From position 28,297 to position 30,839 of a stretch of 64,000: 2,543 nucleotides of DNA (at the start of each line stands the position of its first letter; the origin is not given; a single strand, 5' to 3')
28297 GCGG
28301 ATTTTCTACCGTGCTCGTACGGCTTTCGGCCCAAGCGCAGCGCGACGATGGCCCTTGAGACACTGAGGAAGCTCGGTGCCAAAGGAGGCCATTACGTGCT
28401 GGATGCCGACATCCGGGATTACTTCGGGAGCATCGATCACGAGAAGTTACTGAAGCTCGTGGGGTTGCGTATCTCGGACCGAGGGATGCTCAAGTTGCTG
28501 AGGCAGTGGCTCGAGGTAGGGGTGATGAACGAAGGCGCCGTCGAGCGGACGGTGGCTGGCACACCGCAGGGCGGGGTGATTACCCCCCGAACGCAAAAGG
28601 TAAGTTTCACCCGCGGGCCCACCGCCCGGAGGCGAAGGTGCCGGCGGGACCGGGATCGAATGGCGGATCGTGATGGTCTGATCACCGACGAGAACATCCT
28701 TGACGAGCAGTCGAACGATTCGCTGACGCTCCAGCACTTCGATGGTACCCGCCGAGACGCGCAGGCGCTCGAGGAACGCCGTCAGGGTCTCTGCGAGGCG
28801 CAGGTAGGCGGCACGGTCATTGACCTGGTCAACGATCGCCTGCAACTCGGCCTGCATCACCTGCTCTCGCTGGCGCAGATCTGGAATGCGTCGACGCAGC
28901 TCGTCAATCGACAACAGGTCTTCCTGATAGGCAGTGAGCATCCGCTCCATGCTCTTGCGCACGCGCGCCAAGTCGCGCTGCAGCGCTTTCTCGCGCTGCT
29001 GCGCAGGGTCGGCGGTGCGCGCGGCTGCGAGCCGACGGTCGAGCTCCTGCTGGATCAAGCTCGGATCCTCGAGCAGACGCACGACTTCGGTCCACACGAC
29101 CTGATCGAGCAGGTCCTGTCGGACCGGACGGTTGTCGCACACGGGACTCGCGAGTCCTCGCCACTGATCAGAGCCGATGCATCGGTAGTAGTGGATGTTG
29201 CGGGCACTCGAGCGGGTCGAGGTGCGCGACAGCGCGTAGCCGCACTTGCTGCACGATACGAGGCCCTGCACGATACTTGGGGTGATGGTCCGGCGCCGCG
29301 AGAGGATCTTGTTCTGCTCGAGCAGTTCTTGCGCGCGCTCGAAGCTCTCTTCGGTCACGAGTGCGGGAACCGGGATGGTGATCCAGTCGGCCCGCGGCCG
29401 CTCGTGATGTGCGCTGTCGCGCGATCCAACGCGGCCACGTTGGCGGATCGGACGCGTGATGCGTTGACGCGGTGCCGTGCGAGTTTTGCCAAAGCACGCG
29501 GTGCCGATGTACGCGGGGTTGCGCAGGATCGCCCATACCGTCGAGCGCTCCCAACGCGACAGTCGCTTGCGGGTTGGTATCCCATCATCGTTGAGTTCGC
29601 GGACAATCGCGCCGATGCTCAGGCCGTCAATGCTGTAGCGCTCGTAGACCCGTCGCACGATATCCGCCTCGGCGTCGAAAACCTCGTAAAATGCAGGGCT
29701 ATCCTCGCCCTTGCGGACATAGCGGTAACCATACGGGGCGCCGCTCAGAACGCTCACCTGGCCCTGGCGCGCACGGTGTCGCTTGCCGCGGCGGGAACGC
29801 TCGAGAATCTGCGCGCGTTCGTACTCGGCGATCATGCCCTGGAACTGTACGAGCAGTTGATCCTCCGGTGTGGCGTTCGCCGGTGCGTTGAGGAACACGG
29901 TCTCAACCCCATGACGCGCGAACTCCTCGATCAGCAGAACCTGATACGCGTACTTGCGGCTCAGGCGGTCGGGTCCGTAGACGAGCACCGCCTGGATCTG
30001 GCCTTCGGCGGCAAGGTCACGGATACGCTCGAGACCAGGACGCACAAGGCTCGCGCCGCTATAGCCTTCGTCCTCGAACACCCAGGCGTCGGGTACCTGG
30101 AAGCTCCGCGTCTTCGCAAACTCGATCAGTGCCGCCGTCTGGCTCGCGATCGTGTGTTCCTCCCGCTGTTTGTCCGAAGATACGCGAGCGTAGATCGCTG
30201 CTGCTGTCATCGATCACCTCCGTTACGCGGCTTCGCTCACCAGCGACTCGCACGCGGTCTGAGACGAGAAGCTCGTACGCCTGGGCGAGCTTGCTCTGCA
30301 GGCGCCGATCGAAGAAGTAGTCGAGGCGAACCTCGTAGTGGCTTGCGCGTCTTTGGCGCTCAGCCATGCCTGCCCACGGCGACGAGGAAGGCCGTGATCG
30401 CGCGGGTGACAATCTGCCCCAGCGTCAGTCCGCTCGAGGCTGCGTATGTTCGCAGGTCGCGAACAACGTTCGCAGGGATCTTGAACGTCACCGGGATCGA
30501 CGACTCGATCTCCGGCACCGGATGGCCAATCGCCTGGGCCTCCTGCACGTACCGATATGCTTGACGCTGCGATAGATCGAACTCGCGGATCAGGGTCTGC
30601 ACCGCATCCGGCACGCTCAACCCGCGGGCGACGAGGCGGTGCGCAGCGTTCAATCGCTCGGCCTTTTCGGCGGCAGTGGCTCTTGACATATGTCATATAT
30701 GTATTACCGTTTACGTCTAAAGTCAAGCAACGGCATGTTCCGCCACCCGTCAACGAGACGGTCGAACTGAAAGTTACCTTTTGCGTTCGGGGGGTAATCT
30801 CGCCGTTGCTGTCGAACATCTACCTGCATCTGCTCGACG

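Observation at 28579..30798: IS-sized large-serine-recombinase element with 29-bp perfect-type TIRs nested inside a group II intron RT gene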

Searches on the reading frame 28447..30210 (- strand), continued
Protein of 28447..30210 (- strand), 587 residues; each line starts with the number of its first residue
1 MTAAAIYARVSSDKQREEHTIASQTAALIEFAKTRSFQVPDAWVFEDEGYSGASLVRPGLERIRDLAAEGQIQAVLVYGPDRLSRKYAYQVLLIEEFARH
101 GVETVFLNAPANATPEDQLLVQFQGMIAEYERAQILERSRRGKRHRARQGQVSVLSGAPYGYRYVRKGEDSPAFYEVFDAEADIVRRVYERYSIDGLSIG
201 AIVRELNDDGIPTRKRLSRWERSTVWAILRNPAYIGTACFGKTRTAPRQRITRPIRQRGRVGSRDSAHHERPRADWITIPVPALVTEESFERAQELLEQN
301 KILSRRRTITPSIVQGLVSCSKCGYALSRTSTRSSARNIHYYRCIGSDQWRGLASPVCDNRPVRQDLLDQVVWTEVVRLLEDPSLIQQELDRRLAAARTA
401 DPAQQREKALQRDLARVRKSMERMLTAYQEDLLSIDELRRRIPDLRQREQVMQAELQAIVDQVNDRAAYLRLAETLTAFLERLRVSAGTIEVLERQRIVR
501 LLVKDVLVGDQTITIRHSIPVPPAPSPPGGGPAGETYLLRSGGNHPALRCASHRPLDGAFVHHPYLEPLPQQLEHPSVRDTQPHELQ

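Call 35: get_annotated_region(hit=H15, flank=3500)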
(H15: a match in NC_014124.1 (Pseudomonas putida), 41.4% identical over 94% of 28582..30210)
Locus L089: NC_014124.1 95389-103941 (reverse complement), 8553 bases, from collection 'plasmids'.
description: Pseudomonas putida plasmid pDK1, complete sequence
organism: Pseudomonas putida (NCBI taxid 303)
taxonomy: Bacteria; Pseudomonadota; Gammaproteobacteria; Pseudomonadales; Pseudomonadaceae; Pseudomonas; Pseudomonas putida
host: -; source: -; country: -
typing (MOB-suite, as given by PLSDB): conjugative; replicon IncP; relaxase MOBH; mating-pair formation MPF_F
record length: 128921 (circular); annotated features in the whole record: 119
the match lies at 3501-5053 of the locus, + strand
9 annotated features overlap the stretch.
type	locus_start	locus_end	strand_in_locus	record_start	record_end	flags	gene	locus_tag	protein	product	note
CDS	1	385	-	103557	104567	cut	benC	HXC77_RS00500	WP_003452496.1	benzoate 1,2-dioxygenase electron transfer component BenC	-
CDS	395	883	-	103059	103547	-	benB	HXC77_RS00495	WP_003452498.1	benzoate 1,2-dioxygenase small subunit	GO:0008152 - metabolic process [Evidence IEA]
CDS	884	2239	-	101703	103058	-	benA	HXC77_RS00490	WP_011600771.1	benzoate 1,2-dioxygenase large subunit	GO:0044237 - cellular metabolic process [Evidence IEA]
CDS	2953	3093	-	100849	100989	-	-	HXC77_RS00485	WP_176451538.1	hypothetical protein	-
CDS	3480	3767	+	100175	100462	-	-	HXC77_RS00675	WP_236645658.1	recombinase family protein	GO:0006310 - DNA recombination [Evidence IEA]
CDS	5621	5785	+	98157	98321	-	-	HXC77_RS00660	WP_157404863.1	hypothetical protein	-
CDS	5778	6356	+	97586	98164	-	-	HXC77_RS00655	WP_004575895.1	recombinase family protein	GO:0006310 - DNA recombination [Evidence IEA]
CDS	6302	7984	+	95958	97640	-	-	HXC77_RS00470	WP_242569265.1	recombinase family protein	-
CDS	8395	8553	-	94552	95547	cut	xylS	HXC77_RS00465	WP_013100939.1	XylDLEGF operon transcriptional activator XylS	-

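Call 51: search_solved_structures(query=window:28582-30210:-, max_evalue=0.001)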
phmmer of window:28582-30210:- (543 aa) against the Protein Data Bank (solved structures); distinct sequences matched with E-value up to 0.001: 16.
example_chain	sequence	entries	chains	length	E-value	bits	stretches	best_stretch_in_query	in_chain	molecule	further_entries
9dxh_A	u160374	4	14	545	9.6e-13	50.9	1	47-338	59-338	Resolvase homolog YokA | Site-specific recombinase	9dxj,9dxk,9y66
9dxd_A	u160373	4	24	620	1.6e-12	50.2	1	47-338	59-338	Resolvase homolog YokA,SPbeta prophage-derived uncharacterized protein YotN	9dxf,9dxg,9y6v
3bvp_A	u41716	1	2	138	1.5e-11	46.9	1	4-132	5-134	TP901-1 Integrase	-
1gdr_A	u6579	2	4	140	4.6e-08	35.4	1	35-151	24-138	GAMMA DELTA-RESOLVASE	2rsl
5cy1_A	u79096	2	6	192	4.7e-08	35.4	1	31-147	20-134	Transposon Tn3 resolvase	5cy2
1gdt_A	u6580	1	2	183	8.5e-08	34.6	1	36-151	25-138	PROTEIN (GAMMA DELTA RESOLVASE)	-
2gm4_A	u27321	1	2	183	1.5e-07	33.8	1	36-151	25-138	Transposon gamma-delta resolvase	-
1zr2_A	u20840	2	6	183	5.5e-07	31.9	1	36-151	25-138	Transposon gamma-delta resolvase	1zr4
2gm5_A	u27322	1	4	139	1.6e-06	30.4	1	35-145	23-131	Transposon gamma-delta resolvase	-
2mhc_A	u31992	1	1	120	3.3e-05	26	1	4-89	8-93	TnpX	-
4m6f_A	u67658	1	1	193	4.5e-05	25.6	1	44-152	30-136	DNA-invertase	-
3uj3_X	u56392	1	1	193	4.6e-05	25.6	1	44-152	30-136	DNA-invertase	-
3guv_A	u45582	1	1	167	0.00012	24.2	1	6-151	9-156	Site-specific recombinase, resolvase family protein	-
3ilx_A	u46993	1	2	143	0.00013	24.1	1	5-130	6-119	First ORF in transposon ISC1904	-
6dgc_A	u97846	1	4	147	0.00015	23.9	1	4-116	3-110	ISC1926 TnpA C-terminal catalytic domain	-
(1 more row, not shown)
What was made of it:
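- Closest known: Phage and ICE serine integrases. Same: The best solved-structure match is the SPbeta integrase (E 1e-12, call 51).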

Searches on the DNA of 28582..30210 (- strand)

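Call 44: search_rna_families(sources=[L003, L007, L009, L010, L011, L012, L025, L027, L042, L048, L059, L065, L067, L088, L087], threshold=gathering)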
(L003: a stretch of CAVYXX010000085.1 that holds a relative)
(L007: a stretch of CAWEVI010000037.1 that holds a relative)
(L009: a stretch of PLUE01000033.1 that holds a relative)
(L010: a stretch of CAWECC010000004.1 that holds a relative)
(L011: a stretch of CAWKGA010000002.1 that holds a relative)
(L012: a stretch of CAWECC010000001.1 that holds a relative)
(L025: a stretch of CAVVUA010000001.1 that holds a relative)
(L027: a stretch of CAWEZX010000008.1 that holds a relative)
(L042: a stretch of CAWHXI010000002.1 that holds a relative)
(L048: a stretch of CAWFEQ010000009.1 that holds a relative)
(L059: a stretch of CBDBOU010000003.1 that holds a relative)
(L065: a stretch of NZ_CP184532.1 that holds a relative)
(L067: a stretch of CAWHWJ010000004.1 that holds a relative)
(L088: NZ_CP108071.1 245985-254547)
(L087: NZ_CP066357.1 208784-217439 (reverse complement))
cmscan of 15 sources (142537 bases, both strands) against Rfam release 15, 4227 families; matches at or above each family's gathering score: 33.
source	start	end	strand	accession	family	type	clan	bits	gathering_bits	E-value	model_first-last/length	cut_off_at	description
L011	2304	2524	+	RF02005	group-II-D1D4-6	Intron;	CL00102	180.8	49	1.7e-52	1-225/225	no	Group II catalytic intron D1-D4-6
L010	6553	6770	-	RF02005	group-II-D1D4-6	Intron;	CL00102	176.7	49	3.5e-51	1-225/225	no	Group II catalytic intron D1-D4-6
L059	6556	6779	-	RF02005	group-II-D1D4-6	Intron;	CL00102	162.1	49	1.7e-46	1-225/225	no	Group II catalytic intron D1-D4-6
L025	2292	2516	+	RF02005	group-II-D1D4-6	Intron;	CL00102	158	49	3.4e-45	1-225/225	no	Group II catalytic intron D1-D4-6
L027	2319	2538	+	RF02005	group-II-D1D4-6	Intron;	CL00102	157.1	49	6.2e-45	1-225/225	no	Group II catalytic intron D1-D4-6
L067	2292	2519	+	RF02005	group-II-D1D4-6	Intron;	CL00102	148.1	49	4.6e-42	1-225/225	no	Group II catalytic intron D1-D4-6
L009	6625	6838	-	RF02005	group-II-D1D4-6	Intron;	CL00102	132.9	49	3.2e-37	1-225/225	no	Group II catalytic intron D1-D4-6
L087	6140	6356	-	RF02005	group-II-D1D4-6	Intron;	CL00102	125.2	49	9.2e-35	1-225/225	no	Group II catalytic intron D1-D4-6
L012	2143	2292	+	RF02012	group-II-D1D4-7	Intron;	CL00102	113.4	34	9.5e-23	1-151/151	no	Group II catalytic intron D1-D4-7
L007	2338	2457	+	RF01999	group-II-D1D4-2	Intron;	CL00102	111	36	1.1e-21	1-118/118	no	Group II catalytic intron D1-D4-2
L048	2443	2608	+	RF02001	group-II-D1D4-3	Intron;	CL00102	108.8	32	5.4e-21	1-170/170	no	Group II catalytic intron D1-D4-3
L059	3114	3231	-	RF01999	group-II-D1D4-2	Intron;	CL00102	107.6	36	7.1e-21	1-118/118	no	Group II catalytic intron D1-D4-2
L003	86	227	+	RF02003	group-II-D1D4-4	Intron;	CL00102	100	49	9.2e-21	1-138/138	no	Group II catalytic intron D1-D4-4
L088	6168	6286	-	RF01999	group-II-D1D4-2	Intron;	CL00102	94.8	36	9.8e-18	1-118/118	no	Group II catalytic intron D1-D4-2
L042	1883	2030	+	RF02012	group-II-D1D4-7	Intron;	CL00102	84.4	34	1.5e-15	1-151/151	no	Group II catalytic intron D1-D4-7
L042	505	653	+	RF02012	group-II-D1D4-7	Intron;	CL00102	83.8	34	2.1e-15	1-151/151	no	Group II catalytic intron D1-D4-7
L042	1317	1464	+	RF02012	group-II-D1D4-7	Intron;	CL00102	80.6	34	1.3e-14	1-151/151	no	Group II catalytic intron D1-D4-7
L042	6659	6735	+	RF00029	Intron_gpII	Intron;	-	63.1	40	1.1e-09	1-77/77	no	Group II catalytic intron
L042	2598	2674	+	RF00029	Intron_gpII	Intron;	-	58.7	40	1.2e-08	1-77/77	no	Group II catalytic intron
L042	1220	1296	+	RF00029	Intron_gpII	Intron;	-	58.7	40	1.2e-08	1-77/77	no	Group II catalytic intron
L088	256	350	-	RF00029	Intron_gpII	Intron;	-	56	40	6e-08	1-77/77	no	Group II catalytic intron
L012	6449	6525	+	RF00029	Intron_gpII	Intron;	-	55.2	40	9.2e-08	1-77/77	no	Group II catalytic intron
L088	2164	2239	-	RF00029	Intron_gpII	Intron;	-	50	40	1.7e-06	1-77/77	no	Group II catalytic intron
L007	6328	6402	+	RF00029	Intron_gpII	Intron;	-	49.7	40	2.1e-06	1-77/77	no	Group II catalytic intron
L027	1149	1222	+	RF00029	Intron_gpII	Intron;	-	49.1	40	2.8e-06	1-77/77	no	Group II catalytic intron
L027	6345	6418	+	RF00029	Intron_gpII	Intron;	-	49.1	40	2.8e-06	1-77/77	no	Group II catalytic intron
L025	6319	6392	+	RF00029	Intron_gpII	Intron;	-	48.7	40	3.7e-06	1-77/77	no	Group II catalytic intron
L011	6344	6418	+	RF00029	Intron_gpII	Intron;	-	46.4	40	1.3e-05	1-77/77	no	Group II catalytic intron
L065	2683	2772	-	RF00029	Intron_gpII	Intron;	-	41.7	40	0.00019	1-77/77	no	Group II catalytic intron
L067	6325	6398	+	RF00029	Intron_gpII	Intron;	-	41.3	40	0.00024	1-77/77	no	Group II catalytic intron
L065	6411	6502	-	RF00029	Intron_gpII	Intron;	-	40.3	40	0.0004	1-77/77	no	Group II catalytic intron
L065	7939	8029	-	RF00029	Intron_gpII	Intron;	-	40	40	0.00048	1-77/77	no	Group II catalytic intron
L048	2656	2737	+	RF01998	group-II-D1D4-1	Intron;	CL00102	35.4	35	0.022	1-84/84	no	Group II catalytic intron D1-D4-1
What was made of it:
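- All 15 loci tested with Rfam have group II ribozyme domains on the matching strand, from classes D1D4-2, -3, -4, -6 and -7 (call 44).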

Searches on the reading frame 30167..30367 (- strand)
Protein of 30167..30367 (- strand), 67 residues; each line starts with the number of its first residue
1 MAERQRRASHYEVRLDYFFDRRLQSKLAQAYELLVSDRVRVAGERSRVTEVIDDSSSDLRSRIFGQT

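Call 57: find_homologous_proteins(query=window:30167-30367:-, max_evalue=0.001)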
Query seq(67 aa) (67 aa): 2 proteins with E <= 0.001 among 2 candidates.
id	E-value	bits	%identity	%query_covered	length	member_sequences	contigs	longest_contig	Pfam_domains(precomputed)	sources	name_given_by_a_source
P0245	1.8e-23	99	75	100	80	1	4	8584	-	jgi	jgi:hypothetical protein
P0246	5.8e-8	50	77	52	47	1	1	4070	-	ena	-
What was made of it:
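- Tried and rejected: ORF2 has only two called homologues in the protein database (call 57).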

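Call 82: predict_structure(alignment_id=A2)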
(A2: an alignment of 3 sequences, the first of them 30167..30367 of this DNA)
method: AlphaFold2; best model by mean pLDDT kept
length: 67 residues; sequences in the alignment: 3
mean_pLDDT: 78.1   pTM: 0.44
mean pLDDT of the five models: 78.1, 72.0, 67.6, 66.7, 57.6
residues with pLDDT >= 90: 20; 70-90: 25; 50-70: 21; < 50: 1
segments of 3 or more residues with pLDDT < 50: none
pLDDT, mean of each block of 10 residues (from residue 1): 83 90 96 87 70 58 56
secondary structure, 60 per line:
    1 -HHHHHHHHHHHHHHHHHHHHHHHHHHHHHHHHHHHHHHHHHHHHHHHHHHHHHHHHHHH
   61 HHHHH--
elements in order: H2-65

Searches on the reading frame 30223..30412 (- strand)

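Call 6: search_protein_families(library=pfam, proteins=[window:30223-30412:-], max_evalue=0.01)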
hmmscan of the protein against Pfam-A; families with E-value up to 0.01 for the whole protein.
window:30223-30412:- (63 aa): 0 families

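Call 8: search_protein_families(library=ncbifam, proteins=[window:30223-30412:-], max_evalue=0.1)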
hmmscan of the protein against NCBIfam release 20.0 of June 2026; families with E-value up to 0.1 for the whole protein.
window:30223-30412:- (63 aa): 0 families

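Call 9: search_protein_families(library=phrogs, proteins=[window:30223-30412:-], max_evalue=0.1)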
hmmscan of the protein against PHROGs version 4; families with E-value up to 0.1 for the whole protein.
window:30223-30412:- (63 aa): 0 families

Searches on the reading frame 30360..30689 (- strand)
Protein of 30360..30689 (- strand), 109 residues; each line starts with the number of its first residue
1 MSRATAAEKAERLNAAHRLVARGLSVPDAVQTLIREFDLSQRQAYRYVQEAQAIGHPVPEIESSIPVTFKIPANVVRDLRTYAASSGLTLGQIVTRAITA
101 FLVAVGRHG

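Call 6: search_protein_families(library=pfam, proteins=[window:30360-30689:-], max_evalue=0.01)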
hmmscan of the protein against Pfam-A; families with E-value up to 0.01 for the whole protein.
window:30360-30689:- (109 aa): 0 families

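Call 8: search_protein_families(library=ncbifam, proteins=[window:30360-30689:-], max_evalue=0.1)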
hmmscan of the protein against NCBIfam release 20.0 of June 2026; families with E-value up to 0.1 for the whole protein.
window:30360-30689:- (109 aa): 1 family
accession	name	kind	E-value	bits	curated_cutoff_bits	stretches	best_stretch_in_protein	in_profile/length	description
NF053762.1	aCcr1_fam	equivalog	0.019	14.9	60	1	67-99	3-35/38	aCcr1 family cell cycle regulator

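Call 9: search_protein_families(library=phrogs, proteins=[window:30360-30689:-], max_evalue=0.1)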
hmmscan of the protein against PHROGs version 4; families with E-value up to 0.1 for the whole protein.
window:30360-30689:- (109 aa): 5 families
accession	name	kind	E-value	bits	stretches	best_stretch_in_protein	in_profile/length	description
phrog_9615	-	unknown function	0.002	18.3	1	63-103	59-99/349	-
phrog_34910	-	unknown function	0.013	16.7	1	3-54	5-56/107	-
phrog_876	-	transcription regulation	0.021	15.3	1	67-102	11-46/239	transcriptional repressor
phrog_37354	-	unknown function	0.032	14.4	1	2-59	343-396/396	-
phrog_3887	-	transcription regulation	0.039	14.7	0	68-101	22-55/61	transcriptional regulator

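Call 52: search_solved_structures(query=window:30360-30689:-, max_evalue=1)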
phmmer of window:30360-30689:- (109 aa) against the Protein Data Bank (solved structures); distinct sequences matched with E-value up to 1: 0.

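Call 79: predict_structure(protein=window:30360-30689:-)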
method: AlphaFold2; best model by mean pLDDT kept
length: 109 residues; sequences in the alignment: 1
mean_pLDDT: 78.7   pTM: 0.45
mean pLDDT of the five models: 78.7, 76.5, 75.0, 74.2, 73.3
residues with pLDDT >= 90: 32; 70-90: 53; 50-70: 11; < 50: 13
segments of 3 or more residues with pLDDT < 50: 56-63
pLDDT, mean of each block of 10 residues (from residue 1): 71 91 91 95 93 61 55 80 81 81 67
secondary structure, 60 per line:
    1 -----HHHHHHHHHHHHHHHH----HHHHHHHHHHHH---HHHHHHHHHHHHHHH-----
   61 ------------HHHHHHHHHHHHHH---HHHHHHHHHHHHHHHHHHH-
elements in order: H6-21 H26-37 H41-55 H73-86 H90-108

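Call 81: fold_search(model_id=the predicted structure, library=pdb)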
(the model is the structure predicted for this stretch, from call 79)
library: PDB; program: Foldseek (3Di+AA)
matches with E <= 10: 157; with E <= 0.001: 0
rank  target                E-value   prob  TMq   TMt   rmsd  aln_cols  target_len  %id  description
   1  4fcy_A                2.7e-01  0.84  0.35  0.10   9.6        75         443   12  Crystal structure of the bacteriophage Mu transpososome (released 2012-11-07)
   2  4fcy_B                3.8e-01  0.47  0.34  0.09  12.3       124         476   10  Crystal structure of the bacteriophage Mu transpososome (released 2012-11-07)
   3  2lvs_MODEL_1_A        5.5e-01  0.51  0.31  0.32  15.4        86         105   14  NMR solution structure of a CRISPR repeat binding protein (released 2013-01-23)
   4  2ezk                  6.6e-01  0.91  0.33  0.38   3.0        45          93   22  SOLUTION NMR STRUCTURE OF THE IBETA SUBDOMAIN OF THE MU END DNA BINDING DOMAIN OF PHAGE MU TRANSPOSASE, REGULARIZED MEAN (released 1998-01-14)
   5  5hoo_B                8.3e-01  0.33  0.34  0.13   9.2       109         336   13  Crystal structure of the Mos1 Strand Transfer Complex (released 2016-06-01)
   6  5clv_B                8.8e-01  0.38  0.35  0.39  16.2        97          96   15  Crystal Structure of KorA-operator DNA complex (KorA-OA) (released 2016-04-06)
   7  7bcb_B                8.8e-01  0.35  0.31  0.34  12.4        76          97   21  Crystal structure of the HTH DNA binding protein ArdK from R388 plasmid bound to IR3 DNA (released 2022-01-12)
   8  1pvr_A                1.1e+00  0.18  0.28  0.11  14.8        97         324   15  BASIS FOR A SWITCH IN SUBSTRATE SPECIFICITY: CRYSTAL STRUCTURE OF SELECTED VARIANT OF CRE SITE-SPECIFIC RECOMBINASE, L (released 2004-02-17)
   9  5hoo_A                1.2e+00  0.21  0.31  0.12   9.3       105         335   12  Crystal structure of the Mos1 Strand Transfer Complex (released 2016-06-01)
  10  2ezl_MODEL_1_A        1.3e+00  0.77  0.33  0.36   2.6        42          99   19  SOLUTION NMR STRUCTURE OF THE IBETA SUBDOMAIN OF THE MU END DNA BINDING DOMAIN OF PHAGE MU TRANSPOSASE, 29 STR (released 1998-01-14)
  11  1pdn_C                1.3e+00  0.23  0.34  0.31  11.8        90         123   14  CRYSTAL STRUCTURE OF A PAIRED DOMAIN-DNA COMPLEX AT 2.5 ANGSTROMS RESOLUTION REVEALS STRUCTURAL BASIS FOR PAX DEVELOPM (released 1995-07-31)
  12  8qa9_C                1.3e+00  0.20  0.33  0.33  15.0       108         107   19  Crystal structure of the RK2 plasmid encoded co-complex of the C-terminally truncated transcriptional repressor protei (released 2024-02-21)
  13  8r7y_A                1.4e+00  0.54  0.35  0.14   9.8        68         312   19  Deoxyribonucleoside regulator DeoR in complex with the DNA operator (released 2024-06-19)
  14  8r7y_B                1.7e+00  0.23  0.31  0.12  10.9        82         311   17  Deoxyribonucleoside regulator DeoR in complex with the DNA operator (released 2024-06-19)
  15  9pzg_W                1.8e+00  0.75  0.34  0.14   1.8        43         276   23  Bacterial ribosomal 2'-O-methyltransferase RsmI in complex with the small ribosomal subunit (released 2025-09-24)
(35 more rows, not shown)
